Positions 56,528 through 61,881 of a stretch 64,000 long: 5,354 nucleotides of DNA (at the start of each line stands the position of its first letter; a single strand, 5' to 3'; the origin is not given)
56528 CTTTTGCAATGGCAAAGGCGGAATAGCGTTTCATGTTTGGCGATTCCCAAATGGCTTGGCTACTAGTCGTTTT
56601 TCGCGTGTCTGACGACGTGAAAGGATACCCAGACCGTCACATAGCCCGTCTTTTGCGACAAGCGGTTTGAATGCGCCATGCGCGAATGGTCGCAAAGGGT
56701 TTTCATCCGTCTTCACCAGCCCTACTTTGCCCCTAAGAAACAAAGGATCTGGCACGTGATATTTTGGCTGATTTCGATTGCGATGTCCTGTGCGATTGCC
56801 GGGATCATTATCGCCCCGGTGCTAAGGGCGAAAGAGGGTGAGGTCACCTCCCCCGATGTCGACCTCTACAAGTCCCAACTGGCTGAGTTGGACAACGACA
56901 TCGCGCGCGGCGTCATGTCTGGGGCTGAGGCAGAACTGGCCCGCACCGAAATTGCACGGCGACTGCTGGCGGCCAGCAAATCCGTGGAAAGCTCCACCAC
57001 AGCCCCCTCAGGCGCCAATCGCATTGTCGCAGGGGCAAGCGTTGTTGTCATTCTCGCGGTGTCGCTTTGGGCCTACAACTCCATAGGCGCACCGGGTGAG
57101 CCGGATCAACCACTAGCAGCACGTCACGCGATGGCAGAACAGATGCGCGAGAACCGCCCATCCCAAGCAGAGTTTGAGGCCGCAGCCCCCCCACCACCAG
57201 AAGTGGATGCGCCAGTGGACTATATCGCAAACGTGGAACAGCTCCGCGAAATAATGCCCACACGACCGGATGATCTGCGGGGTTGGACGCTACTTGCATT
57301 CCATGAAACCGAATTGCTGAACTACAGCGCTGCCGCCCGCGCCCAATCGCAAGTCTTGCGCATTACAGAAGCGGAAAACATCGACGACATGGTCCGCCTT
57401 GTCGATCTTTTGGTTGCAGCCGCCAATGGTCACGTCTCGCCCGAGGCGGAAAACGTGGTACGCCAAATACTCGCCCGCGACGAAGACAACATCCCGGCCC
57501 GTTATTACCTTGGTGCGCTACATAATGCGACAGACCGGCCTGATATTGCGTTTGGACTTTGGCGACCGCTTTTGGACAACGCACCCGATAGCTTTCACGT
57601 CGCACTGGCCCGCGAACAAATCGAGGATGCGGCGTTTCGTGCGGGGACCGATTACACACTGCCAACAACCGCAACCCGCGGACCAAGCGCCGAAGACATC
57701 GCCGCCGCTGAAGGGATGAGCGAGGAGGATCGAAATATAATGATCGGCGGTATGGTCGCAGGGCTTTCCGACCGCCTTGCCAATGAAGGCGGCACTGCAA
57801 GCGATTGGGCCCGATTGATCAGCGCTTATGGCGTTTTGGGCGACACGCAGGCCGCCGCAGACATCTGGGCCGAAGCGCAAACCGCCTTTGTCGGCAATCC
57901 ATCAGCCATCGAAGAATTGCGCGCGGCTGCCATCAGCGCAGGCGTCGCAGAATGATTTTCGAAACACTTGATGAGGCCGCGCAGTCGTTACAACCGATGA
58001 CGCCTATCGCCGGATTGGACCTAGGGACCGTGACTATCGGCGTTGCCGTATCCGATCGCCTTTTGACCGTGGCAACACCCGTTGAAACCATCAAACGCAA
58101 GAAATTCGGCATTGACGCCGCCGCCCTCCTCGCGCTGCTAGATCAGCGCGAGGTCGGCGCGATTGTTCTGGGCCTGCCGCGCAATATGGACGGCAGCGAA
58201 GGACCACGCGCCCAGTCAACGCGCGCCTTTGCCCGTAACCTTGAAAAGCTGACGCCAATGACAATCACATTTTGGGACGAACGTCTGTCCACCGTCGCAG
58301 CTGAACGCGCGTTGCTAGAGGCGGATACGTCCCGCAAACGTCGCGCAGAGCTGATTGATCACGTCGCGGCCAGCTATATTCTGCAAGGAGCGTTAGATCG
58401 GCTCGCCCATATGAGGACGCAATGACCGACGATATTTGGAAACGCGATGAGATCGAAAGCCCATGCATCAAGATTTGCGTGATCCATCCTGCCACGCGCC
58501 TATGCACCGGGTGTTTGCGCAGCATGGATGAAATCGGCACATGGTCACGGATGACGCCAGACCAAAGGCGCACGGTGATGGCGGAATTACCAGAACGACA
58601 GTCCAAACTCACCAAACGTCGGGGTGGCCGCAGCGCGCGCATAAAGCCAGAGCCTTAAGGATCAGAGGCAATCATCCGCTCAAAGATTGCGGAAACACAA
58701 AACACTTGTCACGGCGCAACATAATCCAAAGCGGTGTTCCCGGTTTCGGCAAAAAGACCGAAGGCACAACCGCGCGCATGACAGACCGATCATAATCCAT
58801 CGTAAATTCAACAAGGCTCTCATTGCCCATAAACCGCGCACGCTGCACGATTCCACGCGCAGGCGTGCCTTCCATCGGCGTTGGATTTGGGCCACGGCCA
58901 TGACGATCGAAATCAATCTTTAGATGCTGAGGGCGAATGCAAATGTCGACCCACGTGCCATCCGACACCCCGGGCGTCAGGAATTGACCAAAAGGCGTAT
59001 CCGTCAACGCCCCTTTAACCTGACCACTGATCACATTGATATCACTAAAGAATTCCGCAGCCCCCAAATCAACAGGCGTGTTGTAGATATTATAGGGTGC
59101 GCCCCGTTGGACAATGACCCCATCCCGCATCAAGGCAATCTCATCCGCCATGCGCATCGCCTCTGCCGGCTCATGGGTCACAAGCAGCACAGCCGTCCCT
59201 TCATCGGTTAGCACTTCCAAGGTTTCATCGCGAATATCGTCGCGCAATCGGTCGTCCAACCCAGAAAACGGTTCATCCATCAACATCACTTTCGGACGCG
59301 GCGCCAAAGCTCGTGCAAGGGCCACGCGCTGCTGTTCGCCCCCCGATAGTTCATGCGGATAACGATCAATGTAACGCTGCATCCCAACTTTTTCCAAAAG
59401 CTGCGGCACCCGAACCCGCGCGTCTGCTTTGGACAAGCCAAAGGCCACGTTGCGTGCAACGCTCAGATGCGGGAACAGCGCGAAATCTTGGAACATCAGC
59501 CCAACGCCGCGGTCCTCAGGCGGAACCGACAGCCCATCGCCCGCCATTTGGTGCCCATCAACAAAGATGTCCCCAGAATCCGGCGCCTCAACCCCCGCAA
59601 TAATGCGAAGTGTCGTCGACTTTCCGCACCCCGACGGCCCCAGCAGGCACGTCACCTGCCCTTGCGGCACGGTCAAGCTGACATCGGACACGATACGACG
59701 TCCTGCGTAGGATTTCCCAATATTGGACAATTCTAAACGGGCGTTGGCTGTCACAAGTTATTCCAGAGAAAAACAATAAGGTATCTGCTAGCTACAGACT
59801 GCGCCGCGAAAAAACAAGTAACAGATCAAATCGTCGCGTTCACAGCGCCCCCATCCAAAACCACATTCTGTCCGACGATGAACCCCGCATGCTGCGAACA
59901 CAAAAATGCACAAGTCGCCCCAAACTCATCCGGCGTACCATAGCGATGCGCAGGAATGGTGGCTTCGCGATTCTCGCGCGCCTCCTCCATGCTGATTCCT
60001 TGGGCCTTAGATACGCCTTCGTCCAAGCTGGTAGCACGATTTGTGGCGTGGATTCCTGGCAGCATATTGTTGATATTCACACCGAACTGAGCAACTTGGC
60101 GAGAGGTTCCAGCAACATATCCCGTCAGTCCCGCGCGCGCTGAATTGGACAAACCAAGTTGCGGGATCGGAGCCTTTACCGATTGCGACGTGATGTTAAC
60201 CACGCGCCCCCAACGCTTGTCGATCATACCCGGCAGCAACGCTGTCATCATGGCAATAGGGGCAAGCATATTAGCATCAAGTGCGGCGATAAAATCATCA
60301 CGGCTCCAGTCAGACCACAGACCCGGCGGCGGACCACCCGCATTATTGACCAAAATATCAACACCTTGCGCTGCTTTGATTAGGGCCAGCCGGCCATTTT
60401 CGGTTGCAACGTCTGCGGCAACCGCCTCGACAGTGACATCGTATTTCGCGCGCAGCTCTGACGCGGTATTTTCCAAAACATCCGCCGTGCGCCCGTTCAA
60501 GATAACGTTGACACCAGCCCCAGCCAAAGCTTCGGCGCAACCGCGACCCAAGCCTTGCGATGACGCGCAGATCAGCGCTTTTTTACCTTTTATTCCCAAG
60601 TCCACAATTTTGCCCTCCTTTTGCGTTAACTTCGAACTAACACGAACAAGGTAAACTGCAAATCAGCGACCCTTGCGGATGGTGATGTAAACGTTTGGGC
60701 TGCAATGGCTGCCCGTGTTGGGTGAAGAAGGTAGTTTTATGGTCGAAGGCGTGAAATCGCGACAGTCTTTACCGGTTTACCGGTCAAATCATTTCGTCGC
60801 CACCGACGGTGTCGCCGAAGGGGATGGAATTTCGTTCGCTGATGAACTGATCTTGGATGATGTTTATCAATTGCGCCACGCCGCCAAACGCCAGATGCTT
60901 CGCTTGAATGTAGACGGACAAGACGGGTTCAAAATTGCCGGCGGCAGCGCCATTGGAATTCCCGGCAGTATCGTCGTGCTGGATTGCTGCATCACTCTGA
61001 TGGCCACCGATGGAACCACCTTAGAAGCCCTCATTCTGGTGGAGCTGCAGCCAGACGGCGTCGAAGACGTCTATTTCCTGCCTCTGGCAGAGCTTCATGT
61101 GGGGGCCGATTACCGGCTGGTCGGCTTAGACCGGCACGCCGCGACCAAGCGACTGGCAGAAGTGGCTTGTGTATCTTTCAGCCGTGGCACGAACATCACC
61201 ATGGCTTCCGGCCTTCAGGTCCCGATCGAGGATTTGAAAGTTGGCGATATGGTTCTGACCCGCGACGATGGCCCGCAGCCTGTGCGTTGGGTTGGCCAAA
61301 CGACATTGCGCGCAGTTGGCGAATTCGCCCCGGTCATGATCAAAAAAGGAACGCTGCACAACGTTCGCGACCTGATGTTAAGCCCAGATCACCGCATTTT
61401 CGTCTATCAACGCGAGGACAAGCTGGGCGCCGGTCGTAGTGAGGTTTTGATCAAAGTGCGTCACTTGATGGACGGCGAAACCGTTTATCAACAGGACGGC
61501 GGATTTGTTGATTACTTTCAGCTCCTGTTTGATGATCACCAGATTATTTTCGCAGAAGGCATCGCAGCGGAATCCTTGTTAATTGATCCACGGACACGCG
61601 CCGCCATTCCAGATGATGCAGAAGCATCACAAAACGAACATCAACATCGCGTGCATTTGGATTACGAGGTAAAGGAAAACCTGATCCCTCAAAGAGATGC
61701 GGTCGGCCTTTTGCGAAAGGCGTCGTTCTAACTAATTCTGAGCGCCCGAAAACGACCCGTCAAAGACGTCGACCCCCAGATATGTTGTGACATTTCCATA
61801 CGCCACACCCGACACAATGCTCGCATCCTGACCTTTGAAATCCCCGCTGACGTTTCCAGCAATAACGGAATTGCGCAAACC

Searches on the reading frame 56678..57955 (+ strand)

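Call 76: search_protein_families(library=pfam, proteins=[window:56678-57955:+], max_evalue=0.00001)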
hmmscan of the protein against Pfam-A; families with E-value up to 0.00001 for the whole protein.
window:56678-57955:+ (425 aa): 1 family
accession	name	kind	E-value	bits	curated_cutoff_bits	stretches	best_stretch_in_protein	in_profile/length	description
PF23914.1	TPR_CcmH_CycH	-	2e-08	34.7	42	1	189-303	39-152/158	Cytochrome c-type biogenesis protein H TPR domain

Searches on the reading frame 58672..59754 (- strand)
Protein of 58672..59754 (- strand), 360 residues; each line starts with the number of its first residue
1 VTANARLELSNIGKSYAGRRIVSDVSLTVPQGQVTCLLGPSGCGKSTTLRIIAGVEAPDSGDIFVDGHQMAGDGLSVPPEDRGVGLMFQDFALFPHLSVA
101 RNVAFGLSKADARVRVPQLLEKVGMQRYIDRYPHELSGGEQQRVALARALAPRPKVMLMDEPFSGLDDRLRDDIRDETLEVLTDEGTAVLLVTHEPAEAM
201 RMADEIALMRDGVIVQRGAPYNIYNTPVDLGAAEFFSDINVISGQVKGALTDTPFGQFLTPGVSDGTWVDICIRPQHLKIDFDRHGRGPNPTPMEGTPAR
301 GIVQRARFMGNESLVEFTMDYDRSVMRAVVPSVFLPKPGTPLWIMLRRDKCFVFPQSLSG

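Call 76: search_protein_families(library=pfam, proteins=[window:58672-59754:-], max_evalue=0.00001)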
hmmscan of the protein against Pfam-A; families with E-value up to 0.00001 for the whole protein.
window:58672-59754:- (360 aa): 3 families
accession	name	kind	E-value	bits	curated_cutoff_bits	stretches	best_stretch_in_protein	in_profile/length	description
PF00005.33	ABC_tran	-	3.9e-36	125.1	25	1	23-163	2-136/137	ABC transporter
PF13304.12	AAA_21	-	4.9e-10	40.4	27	0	127-197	229-301/304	AAA domain, putative AbiEii toxin, Type IV TA system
PF08402.16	TOBE_2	-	5.3e-07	30.1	21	1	271-354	1-76/76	TOBE domain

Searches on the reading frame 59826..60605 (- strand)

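Call 76: search_protein_families(library=pfam, proteins=[window:59826-60605:-], max_evalue=0.00001)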
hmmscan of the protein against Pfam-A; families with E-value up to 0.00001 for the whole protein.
window:59826-60605:- (259 aa): 2 families
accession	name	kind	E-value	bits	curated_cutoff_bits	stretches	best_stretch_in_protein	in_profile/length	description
PF13561.12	adh_short_C2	-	4.2e-38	131.7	27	1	14-253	3-234/236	Enoyl-(Acyl carrier protein) reductase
PF00106.31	adh_short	-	4.7e-35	121.3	26.6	1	8-196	1-192/195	short chain dehydrogenase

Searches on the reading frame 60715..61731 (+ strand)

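Call 76: search_protein_families(library=pfam, proteins=[window:60715-61731:+], max_evalue=0.00001)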
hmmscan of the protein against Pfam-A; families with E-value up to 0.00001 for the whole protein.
window:60715-61731:+ (338 aa): 1 family
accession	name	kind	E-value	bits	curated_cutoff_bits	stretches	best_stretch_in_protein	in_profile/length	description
PF13403.11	Hint_2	-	1e-40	139.9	28.4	1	154-290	2-145/147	Hint domain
